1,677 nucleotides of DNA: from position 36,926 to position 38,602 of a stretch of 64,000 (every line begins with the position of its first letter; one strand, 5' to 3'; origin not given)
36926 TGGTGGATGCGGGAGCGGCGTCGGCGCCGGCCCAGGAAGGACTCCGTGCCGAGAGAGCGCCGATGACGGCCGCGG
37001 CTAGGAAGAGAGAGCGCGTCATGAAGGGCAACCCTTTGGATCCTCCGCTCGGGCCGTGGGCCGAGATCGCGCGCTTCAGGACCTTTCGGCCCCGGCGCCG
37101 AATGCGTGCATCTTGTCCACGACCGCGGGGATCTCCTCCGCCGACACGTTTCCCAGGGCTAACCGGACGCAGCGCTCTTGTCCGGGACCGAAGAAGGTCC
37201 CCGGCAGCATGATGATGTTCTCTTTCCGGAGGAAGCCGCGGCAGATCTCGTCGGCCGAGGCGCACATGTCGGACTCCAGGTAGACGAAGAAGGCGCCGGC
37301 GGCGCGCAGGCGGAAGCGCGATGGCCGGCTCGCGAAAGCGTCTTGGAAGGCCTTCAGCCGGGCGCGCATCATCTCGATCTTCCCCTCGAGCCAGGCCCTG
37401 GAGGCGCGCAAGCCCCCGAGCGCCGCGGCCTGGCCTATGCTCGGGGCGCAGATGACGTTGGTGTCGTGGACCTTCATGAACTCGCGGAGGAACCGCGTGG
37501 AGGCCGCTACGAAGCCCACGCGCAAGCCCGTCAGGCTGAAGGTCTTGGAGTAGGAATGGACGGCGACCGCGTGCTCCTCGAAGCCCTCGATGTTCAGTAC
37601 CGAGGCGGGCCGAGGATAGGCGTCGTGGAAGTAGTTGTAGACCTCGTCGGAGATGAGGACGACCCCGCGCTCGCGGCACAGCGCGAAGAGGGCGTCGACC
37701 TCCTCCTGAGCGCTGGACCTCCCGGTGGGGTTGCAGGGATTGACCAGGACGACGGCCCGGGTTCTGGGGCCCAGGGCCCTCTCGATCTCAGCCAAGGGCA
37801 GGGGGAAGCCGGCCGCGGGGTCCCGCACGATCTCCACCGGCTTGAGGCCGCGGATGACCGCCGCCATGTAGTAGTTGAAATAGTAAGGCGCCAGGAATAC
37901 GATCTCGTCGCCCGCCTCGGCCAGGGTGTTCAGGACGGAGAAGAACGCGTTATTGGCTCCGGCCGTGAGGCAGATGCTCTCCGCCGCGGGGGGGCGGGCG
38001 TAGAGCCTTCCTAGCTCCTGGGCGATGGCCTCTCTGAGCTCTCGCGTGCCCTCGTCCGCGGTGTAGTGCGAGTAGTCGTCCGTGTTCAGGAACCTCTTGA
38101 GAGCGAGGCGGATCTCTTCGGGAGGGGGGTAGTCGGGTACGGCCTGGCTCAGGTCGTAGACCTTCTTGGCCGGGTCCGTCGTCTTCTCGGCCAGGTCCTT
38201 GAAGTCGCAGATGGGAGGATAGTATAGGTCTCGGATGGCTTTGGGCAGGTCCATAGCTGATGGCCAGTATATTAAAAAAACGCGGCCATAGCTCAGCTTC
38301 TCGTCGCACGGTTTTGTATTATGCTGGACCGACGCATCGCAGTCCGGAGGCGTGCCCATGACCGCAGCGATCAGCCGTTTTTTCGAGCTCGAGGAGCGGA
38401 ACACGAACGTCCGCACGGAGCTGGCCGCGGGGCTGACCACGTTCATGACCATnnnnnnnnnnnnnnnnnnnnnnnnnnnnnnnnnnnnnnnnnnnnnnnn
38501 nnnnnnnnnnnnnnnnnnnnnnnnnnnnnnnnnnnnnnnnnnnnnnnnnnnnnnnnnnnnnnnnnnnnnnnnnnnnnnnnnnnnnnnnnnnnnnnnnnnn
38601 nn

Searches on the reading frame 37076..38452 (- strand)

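Call 44: search_protein_families(library=pfam, proteins=[window:37076-38452:-], max_evalue=0.001)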
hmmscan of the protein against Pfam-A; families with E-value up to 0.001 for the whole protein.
window:37076-38452:- (458 aa): 2 families
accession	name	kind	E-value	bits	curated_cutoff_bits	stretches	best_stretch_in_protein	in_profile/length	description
PF00155.27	Aminotran_1_2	-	2.9e-48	165.3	19.7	1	97-447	2-360/361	Aminotransferase class I and II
PF01041.23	DegT_DnrJ_EryC1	-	0.00027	20.7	19.8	1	161-269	44-145/360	DegT/DnrJ/EryC1/StrS aminotransferase family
